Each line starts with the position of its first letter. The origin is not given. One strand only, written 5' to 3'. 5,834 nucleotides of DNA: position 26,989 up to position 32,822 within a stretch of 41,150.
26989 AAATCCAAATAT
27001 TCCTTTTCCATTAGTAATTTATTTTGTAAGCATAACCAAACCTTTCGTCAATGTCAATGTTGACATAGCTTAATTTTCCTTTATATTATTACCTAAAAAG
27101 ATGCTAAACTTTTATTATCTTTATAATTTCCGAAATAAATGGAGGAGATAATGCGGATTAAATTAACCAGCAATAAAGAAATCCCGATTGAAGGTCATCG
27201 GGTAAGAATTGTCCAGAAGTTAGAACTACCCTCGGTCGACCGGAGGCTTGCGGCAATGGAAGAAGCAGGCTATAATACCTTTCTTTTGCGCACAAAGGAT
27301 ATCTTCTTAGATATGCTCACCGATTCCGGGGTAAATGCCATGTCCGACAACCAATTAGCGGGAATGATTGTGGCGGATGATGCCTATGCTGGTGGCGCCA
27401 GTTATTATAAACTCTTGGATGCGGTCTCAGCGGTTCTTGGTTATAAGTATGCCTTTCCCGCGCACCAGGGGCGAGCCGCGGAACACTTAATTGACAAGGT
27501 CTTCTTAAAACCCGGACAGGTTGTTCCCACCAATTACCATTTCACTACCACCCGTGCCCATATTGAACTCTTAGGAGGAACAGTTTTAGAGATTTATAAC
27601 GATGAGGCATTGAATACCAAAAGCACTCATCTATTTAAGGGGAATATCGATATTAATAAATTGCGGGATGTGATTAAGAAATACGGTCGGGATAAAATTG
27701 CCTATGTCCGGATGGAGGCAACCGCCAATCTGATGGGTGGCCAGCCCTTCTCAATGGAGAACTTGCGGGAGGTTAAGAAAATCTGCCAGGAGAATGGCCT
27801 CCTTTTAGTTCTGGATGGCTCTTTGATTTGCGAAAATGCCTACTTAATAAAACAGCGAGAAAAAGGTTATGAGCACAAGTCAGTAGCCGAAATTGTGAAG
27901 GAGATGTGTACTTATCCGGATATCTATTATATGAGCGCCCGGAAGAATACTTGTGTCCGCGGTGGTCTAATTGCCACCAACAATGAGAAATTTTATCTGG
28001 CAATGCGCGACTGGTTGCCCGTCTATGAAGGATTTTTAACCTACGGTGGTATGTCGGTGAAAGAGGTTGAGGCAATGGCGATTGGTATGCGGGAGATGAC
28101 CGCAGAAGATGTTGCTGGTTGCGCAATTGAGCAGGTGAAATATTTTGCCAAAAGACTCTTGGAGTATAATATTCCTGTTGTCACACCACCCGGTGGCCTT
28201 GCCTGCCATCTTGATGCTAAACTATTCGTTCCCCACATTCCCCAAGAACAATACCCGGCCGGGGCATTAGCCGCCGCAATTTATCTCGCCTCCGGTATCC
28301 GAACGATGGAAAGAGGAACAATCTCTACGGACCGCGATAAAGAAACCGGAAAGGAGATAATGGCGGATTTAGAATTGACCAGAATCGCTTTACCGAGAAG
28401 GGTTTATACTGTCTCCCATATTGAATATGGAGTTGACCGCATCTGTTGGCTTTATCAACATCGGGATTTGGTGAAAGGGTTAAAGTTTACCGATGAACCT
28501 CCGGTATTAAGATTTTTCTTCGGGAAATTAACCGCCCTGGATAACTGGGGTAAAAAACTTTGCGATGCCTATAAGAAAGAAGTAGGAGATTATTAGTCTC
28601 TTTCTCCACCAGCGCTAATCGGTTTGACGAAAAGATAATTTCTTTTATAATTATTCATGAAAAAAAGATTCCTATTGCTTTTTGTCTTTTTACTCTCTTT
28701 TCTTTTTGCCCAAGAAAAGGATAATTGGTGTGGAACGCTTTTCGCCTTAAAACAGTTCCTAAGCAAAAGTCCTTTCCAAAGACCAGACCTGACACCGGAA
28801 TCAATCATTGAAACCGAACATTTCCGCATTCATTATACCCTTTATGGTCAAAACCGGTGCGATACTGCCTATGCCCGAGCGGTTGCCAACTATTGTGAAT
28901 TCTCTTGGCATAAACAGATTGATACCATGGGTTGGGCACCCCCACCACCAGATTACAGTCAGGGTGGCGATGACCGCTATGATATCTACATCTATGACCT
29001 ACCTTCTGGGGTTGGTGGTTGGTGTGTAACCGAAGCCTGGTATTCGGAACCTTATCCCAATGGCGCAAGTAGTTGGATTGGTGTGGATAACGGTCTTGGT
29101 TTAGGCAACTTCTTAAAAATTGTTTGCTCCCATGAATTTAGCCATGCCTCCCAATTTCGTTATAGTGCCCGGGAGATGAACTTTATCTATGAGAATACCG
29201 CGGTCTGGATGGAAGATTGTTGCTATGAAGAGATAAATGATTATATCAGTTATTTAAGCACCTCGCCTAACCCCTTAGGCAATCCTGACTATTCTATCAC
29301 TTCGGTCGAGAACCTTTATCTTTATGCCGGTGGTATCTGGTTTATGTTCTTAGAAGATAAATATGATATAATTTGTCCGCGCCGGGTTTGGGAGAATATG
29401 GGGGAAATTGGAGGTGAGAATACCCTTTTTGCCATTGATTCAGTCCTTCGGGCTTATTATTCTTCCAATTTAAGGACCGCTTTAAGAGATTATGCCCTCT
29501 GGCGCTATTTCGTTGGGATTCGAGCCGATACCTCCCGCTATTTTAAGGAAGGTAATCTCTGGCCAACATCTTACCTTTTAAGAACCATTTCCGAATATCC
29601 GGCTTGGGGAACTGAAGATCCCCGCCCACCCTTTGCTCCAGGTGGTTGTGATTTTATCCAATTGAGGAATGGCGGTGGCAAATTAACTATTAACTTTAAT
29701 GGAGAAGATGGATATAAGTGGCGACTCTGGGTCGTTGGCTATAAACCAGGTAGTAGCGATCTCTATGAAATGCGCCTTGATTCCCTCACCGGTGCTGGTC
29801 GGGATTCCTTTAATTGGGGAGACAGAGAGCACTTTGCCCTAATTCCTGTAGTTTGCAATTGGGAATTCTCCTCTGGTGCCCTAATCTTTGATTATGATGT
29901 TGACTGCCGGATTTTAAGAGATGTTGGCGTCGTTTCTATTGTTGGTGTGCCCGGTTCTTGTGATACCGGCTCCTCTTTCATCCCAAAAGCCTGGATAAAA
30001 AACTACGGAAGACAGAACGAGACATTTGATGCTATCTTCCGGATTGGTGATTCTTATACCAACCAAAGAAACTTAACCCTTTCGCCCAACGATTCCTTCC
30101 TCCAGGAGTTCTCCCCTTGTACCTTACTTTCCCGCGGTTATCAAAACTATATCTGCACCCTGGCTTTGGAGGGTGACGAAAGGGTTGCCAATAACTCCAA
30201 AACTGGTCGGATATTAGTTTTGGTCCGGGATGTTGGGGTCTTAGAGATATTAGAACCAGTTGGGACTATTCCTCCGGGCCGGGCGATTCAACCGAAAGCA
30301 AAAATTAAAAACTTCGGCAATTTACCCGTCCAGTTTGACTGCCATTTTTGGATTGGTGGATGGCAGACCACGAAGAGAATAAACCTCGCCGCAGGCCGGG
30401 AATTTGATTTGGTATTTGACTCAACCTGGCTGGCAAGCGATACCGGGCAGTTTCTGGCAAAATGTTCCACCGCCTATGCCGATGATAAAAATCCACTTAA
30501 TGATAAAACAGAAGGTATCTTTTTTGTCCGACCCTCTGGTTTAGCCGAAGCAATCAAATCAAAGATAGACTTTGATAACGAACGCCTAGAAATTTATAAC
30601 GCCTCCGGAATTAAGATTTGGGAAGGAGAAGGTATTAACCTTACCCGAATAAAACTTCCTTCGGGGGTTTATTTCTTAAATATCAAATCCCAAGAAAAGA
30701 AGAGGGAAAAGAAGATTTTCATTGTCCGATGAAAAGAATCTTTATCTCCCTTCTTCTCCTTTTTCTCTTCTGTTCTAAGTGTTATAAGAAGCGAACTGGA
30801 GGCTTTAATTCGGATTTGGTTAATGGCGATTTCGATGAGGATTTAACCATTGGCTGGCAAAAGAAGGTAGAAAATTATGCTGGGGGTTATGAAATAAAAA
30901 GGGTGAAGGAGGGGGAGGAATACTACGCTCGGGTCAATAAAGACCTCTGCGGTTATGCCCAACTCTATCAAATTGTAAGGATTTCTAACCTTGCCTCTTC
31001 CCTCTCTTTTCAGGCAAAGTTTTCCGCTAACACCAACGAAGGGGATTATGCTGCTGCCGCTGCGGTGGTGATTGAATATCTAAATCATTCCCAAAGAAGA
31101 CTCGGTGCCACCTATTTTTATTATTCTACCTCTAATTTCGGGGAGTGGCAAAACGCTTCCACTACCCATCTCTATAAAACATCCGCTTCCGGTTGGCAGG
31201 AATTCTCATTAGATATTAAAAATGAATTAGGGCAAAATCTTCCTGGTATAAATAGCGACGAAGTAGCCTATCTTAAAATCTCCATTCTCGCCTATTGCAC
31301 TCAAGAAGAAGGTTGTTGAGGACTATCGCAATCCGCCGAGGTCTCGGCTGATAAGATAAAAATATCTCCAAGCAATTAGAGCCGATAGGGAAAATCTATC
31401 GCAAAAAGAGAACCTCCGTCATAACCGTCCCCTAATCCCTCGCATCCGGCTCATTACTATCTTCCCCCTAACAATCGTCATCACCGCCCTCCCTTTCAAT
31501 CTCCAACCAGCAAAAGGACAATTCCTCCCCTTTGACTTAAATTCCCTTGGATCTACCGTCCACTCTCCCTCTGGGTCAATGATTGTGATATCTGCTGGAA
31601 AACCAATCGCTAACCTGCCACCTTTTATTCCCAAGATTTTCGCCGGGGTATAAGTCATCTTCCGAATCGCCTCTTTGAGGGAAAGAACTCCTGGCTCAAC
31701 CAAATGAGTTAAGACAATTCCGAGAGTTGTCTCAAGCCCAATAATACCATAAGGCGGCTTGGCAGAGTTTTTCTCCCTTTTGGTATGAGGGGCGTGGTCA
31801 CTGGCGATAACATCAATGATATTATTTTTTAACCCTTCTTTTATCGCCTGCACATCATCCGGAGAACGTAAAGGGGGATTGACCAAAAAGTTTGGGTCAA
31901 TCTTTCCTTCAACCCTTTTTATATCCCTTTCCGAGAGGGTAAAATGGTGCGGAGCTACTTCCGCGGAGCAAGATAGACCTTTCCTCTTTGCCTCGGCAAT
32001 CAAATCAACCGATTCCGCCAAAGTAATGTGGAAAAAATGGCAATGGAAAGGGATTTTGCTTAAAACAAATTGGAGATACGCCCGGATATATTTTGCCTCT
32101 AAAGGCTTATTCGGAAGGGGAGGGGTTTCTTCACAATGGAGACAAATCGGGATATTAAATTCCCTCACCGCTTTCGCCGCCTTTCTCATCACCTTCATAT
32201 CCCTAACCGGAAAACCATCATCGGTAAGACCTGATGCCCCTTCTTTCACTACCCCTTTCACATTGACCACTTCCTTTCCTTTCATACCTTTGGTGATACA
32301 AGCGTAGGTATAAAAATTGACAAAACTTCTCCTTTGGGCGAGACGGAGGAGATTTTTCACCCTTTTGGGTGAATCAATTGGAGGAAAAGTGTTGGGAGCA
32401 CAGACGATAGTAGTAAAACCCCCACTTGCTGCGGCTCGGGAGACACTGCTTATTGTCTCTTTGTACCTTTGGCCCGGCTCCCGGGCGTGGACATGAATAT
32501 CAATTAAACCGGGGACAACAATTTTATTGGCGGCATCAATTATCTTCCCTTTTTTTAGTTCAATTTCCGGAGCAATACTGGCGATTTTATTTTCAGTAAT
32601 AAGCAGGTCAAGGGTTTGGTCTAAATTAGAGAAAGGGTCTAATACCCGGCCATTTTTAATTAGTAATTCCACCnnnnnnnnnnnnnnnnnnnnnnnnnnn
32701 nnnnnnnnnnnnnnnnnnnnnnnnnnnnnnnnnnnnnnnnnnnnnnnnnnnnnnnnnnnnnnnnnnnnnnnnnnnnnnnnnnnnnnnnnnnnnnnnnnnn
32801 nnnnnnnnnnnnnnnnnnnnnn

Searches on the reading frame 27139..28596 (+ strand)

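Call 49: search_protein_families(library=pfam, proteins=[window:27139-28596:+], max_evalue=0.00001)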
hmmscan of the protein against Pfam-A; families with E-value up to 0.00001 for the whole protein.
window:27139-28596:+ (485 aa): 1 family
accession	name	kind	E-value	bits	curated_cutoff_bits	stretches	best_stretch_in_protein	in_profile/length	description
PF01212.27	Beta_elim_lyase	-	2.8e-60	204.5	27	1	58-430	1-284/288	Beta-eliminating lyase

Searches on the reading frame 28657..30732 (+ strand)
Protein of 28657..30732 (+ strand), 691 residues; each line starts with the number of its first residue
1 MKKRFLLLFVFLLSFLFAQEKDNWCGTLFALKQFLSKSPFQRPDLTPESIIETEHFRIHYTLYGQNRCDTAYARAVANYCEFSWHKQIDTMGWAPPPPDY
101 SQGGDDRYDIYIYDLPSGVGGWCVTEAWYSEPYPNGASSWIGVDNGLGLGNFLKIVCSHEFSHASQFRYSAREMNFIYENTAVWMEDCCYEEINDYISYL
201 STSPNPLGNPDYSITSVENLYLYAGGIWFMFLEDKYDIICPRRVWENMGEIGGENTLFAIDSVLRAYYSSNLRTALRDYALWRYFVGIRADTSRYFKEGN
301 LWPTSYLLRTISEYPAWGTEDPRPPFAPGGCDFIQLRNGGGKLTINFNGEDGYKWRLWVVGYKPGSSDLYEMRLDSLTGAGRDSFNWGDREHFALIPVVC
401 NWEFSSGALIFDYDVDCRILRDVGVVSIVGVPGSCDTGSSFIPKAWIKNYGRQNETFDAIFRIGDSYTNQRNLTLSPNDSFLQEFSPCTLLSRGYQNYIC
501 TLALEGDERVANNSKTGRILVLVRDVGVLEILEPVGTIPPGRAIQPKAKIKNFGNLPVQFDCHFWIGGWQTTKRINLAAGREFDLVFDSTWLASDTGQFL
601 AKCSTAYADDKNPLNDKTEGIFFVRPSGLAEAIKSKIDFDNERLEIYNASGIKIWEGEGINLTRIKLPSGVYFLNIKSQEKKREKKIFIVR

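Call 49: search_protein_families(library=pfam, proteins=[window:28657-30732:+], max_evalue=0.00001)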
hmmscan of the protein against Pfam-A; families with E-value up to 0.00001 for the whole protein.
window:28657-30732:+ (691 aa): 0 families

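Call 75: search_protein_families(library=pfam, proteins=[window:28657-30732:+], max_evalue=0.01)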
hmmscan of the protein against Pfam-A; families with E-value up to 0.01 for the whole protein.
window:28657-30732:+ (691 aa): 2 families
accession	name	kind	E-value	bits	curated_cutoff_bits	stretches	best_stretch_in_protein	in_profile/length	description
PF18962.6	Por_Secre_tail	-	0.00041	21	27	1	638-689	18-75/75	Secretion system C-terminal sorting domain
PF13585.12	CHU_C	-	0.0056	17.2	27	0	637-689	24-84/86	CHU_C Type IX secretion signal domain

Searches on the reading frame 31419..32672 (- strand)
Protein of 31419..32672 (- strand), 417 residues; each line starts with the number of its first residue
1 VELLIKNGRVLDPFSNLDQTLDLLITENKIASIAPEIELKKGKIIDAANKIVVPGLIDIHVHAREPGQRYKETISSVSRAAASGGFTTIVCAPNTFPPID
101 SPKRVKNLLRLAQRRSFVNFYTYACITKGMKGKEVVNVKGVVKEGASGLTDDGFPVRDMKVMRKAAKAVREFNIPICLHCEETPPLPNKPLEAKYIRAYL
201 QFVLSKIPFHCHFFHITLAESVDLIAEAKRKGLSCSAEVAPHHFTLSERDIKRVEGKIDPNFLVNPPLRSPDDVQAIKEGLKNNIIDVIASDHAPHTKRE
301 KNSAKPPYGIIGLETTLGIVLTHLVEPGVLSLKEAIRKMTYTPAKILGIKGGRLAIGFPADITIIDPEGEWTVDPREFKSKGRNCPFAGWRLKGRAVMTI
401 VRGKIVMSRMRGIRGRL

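Call 9: search_protein_families(library=pfam, proteins=[window:31419-32672:-])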
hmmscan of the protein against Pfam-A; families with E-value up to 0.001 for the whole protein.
window:31419-32672:- (417 aa): 2 families
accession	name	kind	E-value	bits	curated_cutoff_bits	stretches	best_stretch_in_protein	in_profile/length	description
PF01979.26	Amidohydro_1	-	1.8e-30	106.8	25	1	51-406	1-345/345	Amidohydrolase family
PF07969.17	Amidohydro_3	-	2.5e-19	70.5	29.7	2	263-406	356-471/472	Amidohydrolase family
